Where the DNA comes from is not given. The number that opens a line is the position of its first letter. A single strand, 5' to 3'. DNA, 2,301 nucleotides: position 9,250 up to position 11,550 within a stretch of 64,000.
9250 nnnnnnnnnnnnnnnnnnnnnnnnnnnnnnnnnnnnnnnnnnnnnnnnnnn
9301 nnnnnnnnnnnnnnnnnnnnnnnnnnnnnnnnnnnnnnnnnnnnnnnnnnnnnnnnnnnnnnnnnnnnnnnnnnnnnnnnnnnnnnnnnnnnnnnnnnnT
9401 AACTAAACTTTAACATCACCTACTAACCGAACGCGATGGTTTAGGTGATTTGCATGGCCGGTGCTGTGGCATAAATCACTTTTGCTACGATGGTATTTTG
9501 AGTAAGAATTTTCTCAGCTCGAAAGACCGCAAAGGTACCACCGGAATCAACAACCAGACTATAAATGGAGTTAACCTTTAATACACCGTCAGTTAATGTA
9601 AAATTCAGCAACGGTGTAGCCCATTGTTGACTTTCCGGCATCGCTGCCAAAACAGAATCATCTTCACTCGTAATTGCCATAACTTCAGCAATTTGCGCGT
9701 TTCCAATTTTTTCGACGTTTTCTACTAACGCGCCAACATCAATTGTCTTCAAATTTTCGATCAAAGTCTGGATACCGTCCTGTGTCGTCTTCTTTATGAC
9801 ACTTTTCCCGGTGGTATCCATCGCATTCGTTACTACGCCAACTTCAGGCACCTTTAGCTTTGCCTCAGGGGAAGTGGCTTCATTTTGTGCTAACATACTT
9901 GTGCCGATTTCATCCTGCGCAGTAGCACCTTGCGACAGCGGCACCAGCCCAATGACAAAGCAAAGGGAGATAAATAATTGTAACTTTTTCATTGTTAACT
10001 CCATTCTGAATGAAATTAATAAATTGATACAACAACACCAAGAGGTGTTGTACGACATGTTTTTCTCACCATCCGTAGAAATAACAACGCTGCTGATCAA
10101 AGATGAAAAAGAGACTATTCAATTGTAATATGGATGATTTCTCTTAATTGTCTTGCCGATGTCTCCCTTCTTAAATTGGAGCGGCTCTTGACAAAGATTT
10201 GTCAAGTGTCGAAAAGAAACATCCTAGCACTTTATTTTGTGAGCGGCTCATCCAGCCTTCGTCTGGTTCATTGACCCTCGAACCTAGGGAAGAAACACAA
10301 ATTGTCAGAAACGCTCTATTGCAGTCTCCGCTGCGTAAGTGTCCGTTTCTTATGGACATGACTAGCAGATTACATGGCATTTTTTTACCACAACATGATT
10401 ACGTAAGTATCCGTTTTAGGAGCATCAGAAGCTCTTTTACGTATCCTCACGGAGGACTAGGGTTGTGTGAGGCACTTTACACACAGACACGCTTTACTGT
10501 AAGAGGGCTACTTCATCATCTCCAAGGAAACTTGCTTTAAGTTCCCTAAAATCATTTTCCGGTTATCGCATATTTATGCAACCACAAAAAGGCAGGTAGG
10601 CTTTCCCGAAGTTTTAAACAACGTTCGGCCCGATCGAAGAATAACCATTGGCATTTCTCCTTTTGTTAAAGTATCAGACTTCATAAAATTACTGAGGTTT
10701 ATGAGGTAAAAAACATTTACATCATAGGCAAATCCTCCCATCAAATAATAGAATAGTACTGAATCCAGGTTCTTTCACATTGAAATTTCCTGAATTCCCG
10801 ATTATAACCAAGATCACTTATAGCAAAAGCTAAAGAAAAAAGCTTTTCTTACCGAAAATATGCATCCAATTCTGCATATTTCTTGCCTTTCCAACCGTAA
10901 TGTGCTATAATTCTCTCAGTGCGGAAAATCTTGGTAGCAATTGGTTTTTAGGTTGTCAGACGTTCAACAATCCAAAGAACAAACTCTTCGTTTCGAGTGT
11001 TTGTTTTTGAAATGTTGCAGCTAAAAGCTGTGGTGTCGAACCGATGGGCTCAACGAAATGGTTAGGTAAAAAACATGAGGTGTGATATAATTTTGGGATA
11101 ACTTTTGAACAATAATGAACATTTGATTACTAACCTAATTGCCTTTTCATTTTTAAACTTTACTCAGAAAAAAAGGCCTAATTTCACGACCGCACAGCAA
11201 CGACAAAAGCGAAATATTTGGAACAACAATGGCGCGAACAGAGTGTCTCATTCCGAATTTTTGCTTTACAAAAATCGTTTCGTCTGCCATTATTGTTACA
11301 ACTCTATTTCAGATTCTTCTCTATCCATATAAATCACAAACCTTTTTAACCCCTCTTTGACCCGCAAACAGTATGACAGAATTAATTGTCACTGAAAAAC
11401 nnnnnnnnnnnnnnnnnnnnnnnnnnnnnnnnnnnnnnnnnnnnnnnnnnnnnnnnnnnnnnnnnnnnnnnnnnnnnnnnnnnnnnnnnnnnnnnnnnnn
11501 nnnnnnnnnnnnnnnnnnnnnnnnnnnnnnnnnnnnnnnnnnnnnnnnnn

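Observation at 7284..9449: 2.2 kb of about 30 serial, unrelated stem-loops: candidate very large structured RNA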

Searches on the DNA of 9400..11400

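Call 81: search_rna_families(source=window, start=9400, end=11400, threshold=evalue, max_evalue=5)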
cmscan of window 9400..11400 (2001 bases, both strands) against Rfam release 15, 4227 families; matches with E-value up to 5: 1.
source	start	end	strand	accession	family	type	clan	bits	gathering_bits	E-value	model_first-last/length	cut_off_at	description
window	10829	10849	-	RF00489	ctRNA_p42d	Gene; antisense;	-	19.1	50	0.76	1-46/46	no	ctRNA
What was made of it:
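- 9996..11372 (.): 1.4 kb of non-coding DNA without unusual structure. It belongs to the same insert. Rfam found nothing significant (call 81).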

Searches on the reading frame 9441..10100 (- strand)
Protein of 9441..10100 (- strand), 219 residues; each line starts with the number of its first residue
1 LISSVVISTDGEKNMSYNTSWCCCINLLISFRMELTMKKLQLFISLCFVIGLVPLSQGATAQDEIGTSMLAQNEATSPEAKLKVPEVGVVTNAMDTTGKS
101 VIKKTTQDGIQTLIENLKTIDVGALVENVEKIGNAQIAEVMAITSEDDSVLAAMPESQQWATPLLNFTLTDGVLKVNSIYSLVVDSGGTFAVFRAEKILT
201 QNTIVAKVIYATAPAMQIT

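Call 8: search_protein_families(library=pfam, proteins=[window:9441-10100:-])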
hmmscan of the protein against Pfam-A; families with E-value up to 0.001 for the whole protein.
window:9441-10100:- (219 aa): 0 families
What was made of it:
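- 9441..9995 (-): Orphan ORF of 184 aa with an N-terminal signal-peptide-like segment. No Pfam hit (call 8).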

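Call 15: find_encoding_contigs(protein=window:9441-10100:-, flank=10000, max_places=10)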
Protein window:9441-10100:- (219 aa): no gene with exactly this product is on record in the collection.

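Call 24: find_homologous_proteins(query=window:9441-9995:-)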
Query window:9441-9995:- (184 aa): 1 proteins with E <= 0.001 among 164 candidates.
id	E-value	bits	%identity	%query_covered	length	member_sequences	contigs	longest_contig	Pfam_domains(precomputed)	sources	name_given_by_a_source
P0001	2.0e-107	374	100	99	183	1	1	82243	-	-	-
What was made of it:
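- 9441..9995 (-): No homologue among 5.8 billion cluster representatives apart from itself (call 24).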

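Call 25: find_encoding_contigs(protein=P0001, flank=10000)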
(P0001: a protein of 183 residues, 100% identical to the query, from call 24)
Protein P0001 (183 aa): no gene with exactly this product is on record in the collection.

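Call 64: find_related_loci(query=window:9441-9995:-, collection=viral_contigs, flank=6000)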
Query window:9441-9995:- (184 aa) in viral_contigs; peptide patterns used: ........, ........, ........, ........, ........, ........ (x = any residue, [..] = any of these).
24 stretches matched a pattern, but none encodes a relative of the query by tblastn (E <= 1e-3).

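Call 89: predict_structure(protein=window:9441-9995:-)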
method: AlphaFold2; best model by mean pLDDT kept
length: 184 residues; sequences in the alignment: 1
mean_pLDDT: 33.9   pTM: 0.22
mean pLDDT of the five models: 33.9, 30.5, 29.8, 27.8, 27.3
residues with pLDDT >= 90: 0; 70-90: 0; 50-70: 1; < 50: 183
segments of 3 or more residues with pLDDT < 50: 2-184
pLDDT, mean of each block of 10 residues (from residue 1): 45 36 31 32 28 29 30 39 33 28 27 26 39 37 44 41 34 34 28
secondary structure, 60 per line:
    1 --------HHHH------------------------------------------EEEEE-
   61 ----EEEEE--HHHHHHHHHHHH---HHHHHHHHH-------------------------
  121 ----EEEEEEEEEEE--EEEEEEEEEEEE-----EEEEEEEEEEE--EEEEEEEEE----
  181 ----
elements in order: H9-12 E55-59 E65-69 H72-83 H87-95 E125-135 E138-149 E155-165 E168-176
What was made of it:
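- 9441..9995 (-): The AlphaFold2 model is unusable, pLDDT 34 (call 89).
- Tried and rejected: The model was unusable, pLDDT 34 (call 89).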
